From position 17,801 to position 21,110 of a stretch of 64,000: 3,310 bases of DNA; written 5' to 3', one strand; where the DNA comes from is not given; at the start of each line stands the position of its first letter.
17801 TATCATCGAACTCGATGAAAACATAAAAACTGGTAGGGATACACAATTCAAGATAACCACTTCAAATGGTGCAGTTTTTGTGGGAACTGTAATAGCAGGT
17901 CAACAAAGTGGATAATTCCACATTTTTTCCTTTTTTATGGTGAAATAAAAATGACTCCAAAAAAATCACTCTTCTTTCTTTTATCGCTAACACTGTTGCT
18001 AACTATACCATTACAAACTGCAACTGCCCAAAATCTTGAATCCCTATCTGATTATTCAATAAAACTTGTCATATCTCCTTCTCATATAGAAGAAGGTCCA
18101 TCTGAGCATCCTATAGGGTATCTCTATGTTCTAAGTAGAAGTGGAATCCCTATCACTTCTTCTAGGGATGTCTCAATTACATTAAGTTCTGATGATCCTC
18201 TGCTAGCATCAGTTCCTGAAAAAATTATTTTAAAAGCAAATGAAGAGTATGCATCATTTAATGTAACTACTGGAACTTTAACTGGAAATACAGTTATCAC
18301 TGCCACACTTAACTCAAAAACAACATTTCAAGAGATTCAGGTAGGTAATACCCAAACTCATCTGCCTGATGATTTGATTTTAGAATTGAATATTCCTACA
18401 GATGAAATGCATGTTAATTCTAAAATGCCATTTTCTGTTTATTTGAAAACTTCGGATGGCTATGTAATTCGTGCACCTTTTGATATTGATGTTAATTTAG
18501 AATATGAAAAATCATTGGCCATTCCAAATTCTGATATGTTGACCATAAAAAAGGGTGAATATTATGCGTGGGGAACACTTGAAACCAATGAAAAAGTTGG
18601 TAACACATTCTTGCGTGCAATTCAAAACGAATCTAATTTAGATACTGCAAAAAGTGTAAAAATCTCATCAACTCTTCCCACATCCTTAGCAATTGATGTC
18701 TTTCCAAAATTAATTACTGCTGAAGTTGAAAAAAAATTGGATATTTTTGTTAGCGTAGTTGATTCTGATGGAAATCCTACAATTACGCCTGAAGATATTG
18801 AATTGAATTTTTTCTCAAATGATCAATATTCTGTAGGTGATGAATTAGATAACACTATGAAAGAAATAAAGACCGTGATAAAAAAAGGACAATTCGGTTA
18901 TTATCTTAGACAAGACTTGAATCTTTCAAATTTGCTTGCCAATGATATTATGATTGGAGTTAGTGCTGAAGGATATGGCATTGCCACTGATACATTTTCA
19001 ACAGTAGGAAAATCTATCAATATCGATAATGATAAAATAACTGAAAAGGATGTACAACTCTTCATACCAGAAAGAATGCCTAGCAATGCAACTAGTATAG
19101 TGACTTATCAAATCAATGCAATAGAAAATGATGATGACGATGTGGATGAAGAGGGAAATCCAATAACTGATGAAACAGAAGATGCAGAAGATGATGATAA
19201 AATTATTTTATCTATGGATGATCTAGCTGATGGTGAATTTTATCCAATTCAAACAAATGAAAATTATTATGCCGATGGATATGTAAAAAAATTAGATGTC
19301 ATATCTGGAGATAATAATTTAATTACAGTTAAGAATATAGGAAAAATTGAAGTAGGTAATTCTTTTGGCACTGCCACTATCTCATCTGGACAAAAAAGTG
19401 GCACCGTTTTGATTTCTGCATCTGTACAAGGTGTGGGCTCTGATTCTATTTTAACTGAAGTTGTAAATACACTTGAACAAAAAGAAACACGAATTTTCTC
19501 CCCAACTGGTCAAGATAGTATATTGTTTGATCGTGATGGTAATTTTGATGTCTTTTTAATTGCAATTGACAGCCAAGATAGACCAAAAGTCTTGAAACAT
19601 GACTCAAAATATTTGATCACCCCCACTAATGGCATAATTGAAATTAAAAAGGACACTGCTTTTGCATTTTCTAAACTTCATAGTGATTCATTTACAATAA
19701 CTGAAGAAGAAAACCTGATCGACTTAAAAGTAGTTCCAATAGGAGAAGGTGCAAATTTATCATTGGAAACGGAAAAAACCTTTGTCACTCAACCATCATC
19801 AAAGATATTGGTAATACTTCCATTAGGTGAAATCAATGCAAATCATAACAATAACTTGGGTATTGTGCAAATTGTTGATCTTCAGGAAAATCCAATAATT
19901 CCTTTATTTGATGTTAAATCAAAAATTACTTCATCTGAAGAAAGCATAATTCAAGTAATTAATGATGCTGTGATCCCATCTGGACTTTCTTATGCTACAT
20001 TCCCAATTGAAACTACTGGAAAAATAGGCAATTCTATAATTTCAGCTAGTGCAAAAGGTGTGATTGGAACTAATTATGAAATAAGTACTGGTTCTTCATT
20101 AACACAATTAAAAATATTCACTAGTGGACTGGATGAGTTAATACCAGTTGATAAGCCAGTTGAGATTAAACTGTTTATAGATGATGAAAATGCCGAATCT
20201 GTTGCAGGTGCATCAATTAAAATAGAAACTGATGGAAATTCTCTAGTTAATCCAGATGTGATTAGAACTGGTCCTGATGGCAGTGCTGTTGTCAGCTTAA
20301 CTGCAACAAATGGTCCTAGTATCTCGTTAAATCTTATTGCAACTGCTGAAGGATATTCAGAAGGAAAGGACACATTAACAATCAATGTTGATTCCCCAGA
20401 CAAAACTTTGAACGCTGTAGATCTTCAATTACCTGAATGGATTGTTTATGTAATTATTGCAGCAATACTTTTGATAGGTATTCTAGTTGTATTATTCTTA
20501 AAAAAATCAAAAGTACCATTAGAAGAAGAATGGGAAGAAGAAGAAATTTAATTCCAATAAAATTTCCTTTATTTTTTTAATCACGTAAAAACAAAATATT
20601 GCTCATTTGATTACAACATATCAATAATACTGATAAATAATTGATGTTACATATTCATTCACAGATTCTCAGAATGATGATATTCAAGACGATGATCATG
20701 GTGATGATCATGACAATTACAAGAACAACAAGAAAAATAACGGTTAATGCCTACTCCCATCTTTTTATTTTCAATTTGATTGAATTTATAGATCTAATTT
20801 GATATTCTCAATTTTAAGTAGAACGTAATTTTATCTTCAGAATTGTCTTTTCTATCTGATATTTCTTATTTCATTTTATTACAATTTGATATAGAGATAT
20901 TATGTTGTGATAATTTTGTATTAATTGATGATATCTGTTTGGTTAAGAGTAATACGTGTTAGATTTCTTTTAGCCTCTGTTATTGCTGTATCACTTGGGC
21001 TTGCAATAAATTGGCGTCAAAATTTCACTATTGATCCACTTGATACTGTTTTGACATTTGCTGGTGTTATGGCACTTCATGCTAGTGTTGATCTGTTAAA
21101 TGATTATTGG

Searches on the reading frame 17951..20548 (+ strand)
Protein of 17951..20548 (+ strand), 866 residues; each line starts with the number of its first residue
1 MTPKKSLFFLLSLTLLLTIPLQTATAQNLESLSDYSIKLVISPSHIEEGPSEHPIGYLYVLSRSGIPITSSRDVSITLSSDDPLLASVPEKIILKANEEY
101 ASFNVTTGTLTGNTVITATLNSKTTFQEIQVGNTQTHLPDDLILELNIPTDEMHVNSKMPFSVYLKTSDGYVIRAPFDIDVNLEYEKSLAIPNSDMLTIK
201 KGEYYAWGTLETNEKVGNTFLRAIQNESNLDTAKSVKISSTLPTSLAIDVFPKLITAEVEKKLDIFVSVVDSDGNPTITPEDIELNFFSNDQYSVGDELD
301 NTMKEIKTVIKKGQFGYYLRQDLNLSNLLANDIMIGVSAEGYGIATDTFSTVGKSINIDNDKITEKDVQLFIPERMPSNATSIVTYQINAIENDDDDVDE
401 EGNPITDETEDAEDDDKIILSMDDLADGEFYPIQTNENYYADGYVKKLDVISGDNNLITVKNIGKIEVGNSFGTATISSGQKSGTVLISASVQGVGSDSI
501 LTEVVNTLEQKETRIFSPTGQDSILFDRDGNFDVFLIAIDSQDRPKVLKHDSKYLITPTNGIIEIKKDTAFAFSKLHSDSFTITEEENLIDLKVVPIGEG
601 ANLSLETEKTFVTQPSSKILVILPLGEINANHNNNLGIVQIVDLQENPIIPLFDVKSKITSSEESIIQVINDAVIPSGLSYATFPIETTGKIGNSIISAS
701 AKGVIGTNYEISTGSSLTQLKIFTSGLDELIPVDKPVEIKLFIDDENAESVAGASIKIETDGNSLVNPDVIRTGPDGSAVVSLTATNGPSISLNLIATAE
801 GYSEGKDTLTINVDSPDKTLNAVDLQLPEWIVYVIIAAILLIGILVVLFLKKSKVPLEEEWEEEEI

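Call 31: search_protein_families(library=pfam, proteins=[window:17951-20548:+], max_evalue=0.01)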
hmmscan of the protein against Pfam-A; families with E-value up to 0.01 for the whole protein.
window:17951-20548:+ (866 aa): 1 family
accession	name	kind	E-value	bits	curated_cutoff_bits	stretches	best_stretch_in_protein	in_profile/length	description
PF09134.16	Invasin_D3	-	0.0017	19.2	33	0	474-503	64-91/98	Invasin, domain 3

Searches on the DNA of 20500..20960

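Call 48: search_rna_families(source=window, start=20500, end=20960, threshold=evalue, max_evalue=1)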
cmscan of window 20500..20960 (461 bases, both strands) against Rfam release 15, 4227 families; matches with E-value up to 1: 1.
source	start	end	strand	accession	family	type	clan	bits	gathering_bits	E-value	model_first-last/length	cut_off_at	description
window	20771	20830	+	RF02733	ToxT_thermometer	Cis-reg; thermoregulator;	-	20.2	81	0.97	1-71/71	no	ToxT 5' UTR thermometer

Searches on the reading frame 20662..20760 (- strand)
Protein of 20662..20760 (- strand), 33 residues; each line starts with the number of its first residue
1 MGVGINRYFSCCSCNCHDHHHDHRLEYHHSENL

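Call 7: find_encoding_contigs(protein=window:20662-20760:-, flank=5000, max_places=6)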
Protein seq(33 aa) (33 aa): no gene with exactly this product is on record in the collection.

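Call 25: search_protein_representatives(protein=window:20662-20760:-)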
Query: 33 residues. Proteins with E-value up to 0.001 (for the whole library): 0; up to 1e-10: 0; up to 1e-30: 0. The best 0 are listed.

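Call 50: search_protein_families(library=pfam, proteins=[window:20662-20760:-], max_evalue=10)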
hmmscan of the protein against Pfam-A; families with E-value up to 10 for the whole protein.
seq(33 aa): 0 families

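Call 51: search_protein_families(library=ncbifam, proteins=[window:20662-20760:-], max_evalue=10)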
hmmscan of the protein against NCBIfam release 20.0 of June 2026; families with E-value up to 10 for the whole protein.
seq(33 aa): 0 families
